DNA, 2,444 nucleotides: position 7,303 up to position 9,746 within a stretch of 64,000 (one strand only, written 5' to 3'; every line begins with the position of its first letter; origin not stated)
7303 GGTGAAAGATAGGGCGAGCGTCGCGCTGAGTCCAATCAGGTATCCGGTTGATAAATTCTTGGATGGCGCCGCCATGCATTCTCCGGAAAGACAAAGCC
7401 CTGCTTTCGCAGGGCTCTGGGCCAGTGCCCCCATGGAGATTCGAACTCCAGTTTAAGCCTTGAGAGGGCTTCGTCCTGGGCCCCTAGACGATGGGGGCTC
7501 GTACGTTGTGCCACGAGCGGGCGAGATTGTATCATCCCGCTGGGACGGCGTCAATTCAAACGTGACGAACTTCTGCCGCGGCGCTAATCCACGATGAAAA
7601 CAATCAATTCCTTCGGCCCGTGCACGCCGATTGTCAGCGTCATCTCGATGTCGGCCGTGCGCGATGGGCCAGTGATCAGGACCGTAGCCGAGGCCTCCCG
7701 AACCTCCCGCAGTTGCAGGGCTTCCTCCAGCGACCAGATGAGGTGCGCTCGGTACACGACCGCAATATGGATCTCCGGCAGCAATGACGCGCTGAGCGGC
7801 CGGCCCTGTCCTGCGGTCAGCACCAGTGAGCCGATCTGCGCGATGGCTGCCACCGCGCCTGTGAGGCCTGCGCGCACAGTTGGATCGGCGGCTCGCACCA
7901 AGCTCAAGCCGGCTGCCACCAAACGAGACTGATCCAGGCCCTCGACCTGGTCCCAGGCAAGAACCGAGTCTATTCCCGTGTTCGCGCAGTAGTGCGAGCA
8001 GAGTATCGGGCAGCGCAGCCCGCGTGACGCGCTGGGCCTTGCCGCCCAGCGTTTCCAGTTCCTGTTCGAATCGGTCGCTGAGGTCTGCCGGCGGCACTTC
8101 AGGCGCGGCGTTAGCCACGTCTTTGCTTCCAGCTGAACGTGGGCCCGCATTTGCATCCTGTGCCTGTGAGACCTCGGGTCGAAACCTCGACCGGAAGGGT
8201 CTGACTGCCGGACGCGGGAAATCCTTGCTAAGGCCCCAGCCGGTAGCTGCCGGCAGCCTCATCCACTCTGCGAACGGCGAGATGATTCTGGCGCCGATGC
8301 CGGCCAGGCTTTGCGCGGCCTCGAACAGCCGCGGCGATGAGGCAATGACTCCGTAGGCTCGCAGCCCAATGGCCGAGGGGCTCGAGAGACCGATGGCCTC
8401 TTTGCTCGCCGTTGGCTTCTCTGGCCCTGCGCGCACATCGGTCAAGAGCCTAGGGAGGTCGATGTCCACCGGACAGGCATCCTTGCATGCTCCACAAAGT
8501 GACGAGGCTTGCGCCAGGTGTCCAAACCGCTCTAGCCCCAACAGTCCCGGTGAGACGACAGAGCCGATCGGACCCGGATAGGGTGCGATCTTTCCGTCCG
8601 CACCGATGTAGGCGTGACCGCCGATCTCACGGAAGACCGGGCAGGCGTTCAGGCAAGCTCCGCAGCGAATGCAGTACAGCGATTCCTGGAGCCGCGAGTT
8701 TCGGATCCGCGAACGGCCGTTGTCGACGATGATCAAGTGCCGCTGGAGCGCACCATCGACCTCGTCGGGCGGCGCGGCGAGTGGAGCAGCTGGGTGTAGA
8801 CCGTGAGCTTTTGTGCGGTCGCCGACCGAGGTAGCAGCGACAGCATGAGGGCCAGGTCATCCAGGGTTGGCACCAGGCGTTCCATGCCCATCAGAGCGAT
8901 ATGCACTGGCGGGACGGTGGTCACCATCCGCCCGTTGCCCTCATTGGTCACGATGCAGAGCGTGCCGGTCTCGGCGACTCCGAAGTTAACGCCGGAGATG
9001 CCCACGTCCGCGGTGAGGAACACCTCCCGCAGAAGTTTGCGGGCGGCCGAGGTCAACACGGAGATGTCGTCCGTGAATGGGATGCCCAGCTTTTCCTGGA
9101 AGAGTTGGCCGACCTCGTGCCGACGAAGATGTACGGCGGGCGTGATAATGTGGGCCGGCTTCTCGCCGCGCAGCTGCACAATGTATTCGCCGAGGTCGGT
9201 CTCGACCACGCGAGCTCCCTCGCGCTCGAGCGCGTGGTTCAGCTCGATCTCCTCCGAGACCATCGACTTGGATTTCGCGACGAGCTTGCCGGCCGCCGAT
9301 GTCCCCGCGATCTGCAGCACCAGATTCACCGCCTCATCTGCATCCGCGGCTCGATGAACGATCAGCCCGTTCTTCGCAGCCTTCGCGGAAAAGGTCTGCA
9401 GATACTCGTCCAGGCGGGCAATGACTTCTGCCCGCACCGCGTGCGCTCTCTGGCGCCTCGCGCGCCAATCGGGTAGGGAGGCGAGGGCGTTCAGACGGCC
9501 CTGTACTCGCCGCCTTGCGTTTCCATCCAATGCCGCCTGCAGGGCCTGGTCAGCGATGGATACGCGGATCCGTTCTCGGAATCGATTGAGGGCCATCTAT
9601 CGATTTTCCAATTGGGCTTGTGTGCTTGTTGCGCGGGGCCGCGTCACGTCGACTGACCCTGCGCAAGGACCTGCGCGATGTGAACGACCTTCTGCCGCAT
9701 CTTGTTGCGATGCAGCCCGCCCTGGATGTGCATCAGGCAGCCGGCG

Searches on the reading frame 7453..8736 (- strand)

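Call 105: search_protein_families(library=pfam, max_evalue=0.00001, proteins=[window:7453-8736:-])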
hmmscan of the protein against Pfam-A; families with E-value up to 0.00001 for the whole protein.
window:7453-8736:- (427 aa): 4 families
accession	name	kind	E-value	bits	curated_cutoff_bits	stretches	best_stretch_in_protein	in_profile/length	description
PF13183.11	Fer4_8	-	1.3e-11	45.3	27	1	19-92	2-68/68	4Fe-4S dicluster domain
PF13237.11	Fer4_10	-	3.4e-07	30.5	25.5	0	20-38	7-22/53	4Fe-4S dicluster domain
PF00037.32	Fer4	-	1.1e-06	28.6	21.1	0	22-34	8-20/24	4Fe-4S binding domain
PF13187.11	Fer4_9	-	3.5e-06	27.4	27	0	5-33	20-48/52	4Fe-4S dicluster domain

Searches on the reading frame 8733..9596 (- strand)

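Call 105: search_protein_families(library=pfam, max_evalue=0.00001, proteins=[window:8733-9596:-])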
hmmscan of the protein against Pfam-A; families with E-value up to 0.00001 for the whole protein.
window:8733-9596:- (287 aa): 1 family
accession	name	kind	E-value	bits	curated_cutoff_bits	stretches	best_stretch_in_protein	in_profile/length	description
PF02589.21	LUD_dom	-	1.9e-47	161.9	22.6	1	67-279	2-169/189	LUD domain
